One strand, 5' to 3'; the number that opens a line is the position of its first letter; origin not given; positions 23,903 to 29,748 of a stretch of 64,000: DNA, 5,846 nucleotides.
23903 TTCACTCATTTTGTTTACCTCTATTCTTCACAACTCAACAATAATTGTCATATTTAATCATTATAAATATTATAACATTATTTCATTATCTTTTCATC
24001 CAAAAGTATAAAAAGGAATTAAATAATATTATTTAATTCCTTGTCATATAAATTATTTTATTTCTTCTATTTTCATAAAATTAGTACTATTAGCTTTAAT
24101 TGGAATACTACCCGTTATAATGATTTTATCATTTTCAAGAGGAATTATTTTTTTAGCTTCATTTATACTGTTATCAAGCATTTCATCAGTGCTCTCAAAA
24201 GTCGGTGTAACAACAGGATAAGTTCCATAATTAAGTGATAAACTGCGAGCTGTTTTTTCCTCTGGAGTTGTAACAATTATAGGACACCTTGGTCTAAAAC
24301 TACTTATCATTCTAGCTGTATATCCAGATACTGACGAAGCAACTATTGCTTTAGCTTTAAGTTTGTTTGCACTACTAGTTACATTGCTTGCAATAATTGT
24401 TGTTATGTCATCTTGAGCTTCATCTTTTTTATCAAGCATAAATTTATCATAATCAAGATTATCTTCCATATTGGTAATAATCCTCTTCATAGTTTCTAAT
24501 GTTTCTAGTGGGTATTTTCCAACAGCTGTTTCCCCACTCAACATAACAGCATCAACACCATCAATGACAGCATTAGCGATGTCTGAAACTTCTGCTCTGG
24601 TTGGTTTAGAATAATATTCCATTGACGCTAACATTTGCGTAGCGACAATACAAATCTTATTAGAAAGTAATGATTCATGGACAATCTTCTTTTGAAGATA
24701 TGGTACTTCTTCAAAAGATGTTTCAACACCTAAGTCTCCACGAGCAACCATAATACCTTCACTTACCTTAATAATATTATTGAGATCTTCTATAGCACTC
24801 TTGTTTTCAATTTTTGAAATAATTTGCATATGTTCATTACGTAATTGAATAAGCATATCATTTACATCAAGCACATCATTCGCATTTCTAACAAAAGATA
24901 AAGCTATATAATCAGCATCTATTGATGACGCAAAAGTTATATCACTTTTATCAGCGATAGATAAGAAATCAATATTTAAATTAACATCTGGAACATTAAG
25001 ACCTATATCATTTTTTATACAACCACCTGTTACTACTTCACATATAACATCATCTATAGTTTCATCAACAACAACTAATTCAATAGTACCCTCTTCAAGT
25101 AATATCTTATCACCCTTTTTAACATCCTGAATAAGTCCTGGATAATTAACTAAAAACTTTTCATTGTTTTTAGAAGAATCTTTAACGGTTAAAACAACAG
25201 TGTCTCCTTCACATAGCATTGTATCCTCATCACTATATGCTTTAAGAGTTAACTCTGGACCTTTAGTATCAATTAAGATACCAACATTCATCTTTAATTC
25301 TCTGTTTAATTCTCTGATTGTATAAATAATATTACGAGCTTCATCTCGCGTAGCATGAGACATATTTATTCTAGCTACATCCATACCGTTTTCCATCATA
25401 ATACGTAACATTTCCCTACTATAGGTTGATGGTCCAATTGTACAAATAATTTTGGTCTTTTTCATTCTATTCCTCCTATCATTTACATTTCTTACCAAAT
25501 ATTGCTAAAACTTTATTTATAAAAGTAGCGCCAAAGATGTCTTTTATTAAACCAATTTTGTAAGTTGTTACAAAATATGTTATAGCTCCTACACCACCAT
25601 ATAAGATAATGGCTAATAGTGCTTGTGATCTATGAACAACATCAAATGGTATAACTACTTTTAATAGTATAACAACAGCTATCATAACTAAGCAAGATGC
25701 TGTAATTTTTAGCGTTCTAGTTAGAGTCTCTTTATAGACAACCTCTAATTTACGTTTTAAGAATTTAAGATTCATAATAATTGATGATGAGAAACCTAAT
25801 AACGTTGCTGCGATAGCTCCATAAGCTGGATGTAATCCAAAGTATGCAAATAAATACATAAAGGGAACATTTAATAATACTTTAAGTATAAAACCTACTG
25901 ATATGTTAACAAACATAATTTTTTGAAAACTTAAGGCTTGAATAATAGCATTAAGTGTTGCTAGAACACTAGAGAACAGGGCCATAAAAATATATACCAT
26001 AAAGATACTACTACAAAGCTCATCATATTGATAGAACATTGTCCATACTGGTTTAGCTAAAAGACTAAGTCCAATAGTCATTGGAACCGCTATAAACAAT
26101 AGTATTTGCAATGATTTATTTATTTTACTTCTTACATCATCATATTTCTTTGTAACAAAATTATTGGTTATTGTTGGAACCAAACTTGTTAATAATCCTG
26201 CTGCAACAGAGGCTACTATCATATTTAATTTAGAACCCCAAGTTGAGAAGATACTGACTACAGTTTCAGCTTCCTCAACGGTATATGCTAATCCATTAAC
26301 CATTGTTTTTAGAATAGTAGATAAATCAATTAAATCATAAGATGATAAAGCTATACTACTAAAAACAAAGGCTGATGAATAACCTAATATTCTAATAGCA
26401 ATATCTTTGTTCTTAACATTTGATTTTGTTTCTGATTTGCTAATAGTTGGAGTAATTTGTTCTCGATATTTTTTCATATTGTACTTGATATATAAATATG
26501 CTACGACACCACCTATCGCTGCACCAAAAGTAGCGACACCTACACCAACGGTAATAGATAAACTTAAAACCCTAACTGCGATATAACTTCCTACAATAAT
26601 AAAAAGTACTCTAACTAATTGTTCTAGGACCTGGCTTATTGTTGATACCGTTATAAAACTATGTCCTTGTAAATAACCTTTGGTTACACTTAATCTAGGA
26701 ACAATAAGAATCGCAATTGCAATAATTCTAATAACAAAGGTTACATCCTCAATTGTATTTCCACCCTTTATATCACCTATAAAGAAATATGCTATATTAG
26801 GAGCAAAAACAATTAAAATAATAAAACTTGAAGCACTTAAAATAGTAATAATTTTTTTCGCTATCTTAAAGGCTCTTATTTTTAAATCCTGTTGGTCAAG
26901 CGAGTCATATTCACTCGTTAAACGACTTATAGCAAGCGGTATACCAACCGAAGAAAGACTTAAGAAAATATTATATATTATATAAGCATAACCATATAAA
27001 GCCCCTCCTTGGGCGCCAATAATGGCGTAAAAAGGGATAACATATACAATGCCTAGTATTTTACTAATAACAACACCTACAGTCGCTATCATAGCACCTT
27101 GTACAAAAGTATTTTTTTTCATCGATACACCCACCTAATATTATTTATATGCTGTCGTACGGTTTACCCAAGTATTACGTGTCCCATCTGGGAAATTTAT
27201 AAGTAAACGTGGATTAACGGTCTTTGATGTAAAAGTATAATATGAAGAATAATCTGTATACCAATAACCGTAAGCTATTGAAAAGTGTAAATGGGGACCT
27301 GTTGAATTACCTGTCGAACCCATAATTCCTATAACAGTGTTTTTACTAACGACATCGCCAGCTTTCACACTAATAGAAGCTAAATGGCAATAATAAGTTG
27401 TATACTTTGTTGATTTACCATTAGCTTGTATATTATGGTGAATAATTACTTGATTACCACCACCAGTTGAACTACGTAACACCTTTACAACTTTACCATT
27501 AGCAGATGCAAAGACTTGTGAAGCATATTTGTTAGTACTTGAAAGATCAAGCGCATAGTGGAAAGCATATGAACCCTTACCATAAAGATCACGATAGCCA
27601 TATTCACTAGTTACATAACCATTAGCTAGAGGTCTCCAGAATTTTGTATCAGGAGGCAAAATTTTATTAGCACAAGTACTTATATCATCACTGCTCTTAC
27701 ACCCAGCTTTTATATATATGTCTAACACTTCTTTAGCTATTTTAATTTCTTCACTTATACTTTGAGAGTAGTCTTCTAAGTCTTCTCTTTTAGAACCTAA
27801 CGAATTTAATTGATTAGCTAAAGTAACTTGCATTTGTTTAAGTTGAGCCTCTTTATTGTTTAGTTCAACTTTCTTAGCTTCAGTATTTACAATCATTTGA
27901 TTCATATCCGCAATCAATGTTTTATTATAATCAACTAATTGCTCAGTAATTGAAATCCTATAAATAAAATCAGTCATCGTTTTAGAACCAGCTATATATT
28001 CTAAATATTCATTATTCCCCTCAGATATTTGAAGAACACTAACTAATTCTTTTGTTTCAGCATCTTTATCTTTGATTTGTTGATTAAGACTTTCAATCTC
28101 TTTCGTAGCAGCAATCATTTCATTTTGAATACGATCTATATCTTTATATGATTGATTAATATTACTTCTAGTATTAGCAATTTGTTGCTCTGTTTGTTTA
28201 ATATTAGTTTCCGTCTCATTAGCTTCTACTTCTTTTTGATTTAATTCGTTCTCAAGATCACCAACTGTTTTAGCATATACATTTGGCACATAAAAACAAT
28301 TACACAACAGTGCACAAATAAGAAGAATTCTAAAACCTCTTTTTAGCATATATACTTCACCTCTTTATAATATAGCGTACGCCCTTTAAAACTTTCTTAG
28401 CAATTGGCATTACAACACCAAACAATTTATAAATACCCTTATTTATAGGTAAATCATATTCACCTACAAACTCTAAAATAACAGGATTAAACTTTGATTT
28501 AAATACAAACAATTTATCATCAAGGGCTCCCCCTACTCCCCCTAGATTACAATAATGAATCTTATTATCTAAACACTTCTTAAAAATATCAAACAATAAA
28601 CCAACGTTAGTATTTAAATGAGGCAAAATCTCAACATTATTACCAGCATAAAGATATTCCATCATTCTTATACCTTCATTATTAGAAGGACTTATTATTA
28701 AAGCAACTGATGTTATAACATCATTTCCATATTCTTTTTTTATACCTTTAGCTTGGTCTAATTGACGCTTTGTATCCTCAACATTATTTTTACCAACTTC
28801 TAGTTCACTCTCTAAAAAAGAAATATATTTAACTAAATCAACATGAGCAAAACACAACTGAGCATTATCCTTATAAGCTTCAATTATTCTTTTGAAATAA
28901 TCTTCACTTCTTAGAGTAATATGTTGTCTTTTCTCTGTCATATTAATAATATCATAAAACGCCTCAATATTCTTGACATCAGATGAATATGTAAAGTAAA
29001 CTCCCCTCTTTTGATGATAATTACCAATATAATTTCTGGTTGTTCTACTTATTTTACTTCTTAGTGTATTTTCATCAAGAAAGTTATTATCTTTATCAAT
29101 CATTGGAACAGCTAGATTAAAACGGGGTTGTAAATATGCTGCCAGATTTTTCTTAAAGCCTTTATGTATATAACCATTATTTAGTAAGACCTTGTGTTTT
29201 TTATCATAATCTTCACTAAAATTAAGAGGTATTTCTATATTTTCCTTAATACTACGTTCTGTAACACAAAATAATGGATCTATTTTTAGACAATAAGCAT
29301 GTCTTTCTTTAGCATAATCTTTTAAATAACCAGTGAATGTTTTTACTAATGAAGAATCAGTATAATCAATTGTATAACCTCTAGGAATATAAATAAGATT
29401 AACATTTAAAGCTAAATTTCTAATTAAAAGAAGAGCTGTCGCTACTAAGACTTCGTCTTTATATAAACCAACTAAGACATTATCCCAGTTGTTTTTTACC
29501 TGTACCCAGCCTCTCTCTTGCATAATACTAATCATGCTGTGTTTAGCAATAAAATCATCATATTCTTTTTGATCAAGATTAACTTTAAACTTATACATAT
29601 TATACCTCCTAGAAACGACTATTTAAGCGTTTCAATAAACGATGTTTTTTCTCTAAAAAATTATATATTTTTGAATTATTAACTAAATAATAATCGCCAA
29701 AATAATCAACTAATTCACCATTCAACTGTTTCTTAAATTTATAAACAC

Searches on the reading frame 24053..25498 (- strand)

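Call 33: search_protein_families(library=pfam, proteins=[window:24053-25498:-], max_evalue=0.00001)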
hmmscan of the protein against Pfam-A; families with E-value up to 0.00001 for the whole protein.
window:24053-25498:- (481 aa): 2 families
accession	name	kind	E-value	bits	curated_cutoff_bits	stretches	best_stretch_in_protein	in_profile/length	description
PF00224.27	PK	-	3.8e-99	332.3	30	1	12-333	1-327/328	Pyruvate kinase, barrel domain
PF02887.21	PK_C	-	1.8e-29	102.5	28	1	369-477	3-113/114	Pyruvate kinase, alpha/beta domain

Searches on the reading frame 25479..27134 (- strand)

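Call 33: search_protein_families(library=pfam, proteins=[window:25479-27134:-], max_evalue=0.00001)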
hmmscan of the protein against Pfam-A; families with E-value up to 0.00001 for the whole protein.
window:25479-27134:- (551 aa): 2 families
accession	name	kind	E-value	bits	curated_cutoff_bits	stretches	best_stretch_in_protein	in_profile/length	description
PF01943.22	Polysacc_synt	-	1.5e-19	70.9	28.2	1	11-324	2-272/274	Polysaccharide biosynthesis protein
PF03023.19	MurJ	-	1.7e-06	27.3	27.4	1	73-491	38-431/451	Lipid II flippase MurJ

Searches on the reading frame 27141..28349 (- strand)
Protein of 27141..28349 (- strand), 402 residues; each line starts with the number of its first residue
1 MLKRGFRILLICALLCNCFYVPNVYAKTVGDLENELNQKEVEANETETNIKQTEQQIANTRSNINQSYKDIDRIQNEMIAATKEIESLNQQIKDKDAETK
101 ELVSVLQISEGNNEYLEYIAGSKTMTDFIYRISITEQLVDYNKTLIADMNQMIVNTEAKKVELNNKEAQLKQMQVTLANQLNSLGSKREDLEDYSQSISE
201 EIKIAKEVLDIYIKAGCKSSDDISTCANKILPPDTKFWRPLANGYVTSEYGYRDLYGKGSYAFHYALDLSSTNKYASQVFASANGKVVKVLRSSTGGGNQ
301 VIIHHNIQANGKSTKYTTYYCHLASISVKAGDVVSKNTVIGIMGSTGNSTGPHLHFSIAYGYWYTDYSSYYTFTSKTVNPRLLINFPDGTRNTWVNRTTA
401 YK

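Call 33: search_protein_families(library=pfam, proteins=[window:27141-28349:-], max_evalue=0.00001)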
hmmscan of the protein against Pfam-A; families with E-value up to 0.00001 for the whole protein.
window:27141-28349:- (402 aa): 2 families
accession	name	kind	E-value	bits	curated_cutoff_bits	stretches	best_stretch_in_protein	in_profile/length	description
PF01551.29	Peptidase_M23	-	7.4e-22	77.8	28.7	1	263-361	2-90/96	Peptidase family M23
PF24568.1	CC_PcsB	-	1.8e-10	41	27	1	85-151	1-67/75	Peptidoglycan hydrolase PcsB, coiled-coil domain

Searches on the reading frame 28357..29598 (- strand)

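Call 33: search_protein_families(library=pfam, proteins=[window:28357-29598:-], max_evalue=0.00001)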
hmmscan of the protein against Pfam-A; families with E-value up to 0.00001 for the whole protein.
window:28357-29598:- (413 aa): 1 family
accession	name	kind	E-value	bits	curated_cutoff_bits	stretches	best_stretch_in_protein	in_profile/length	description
PF02388.22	FemAB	-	1.2e-65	222.4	24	2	8-280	1-265/406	FemAB family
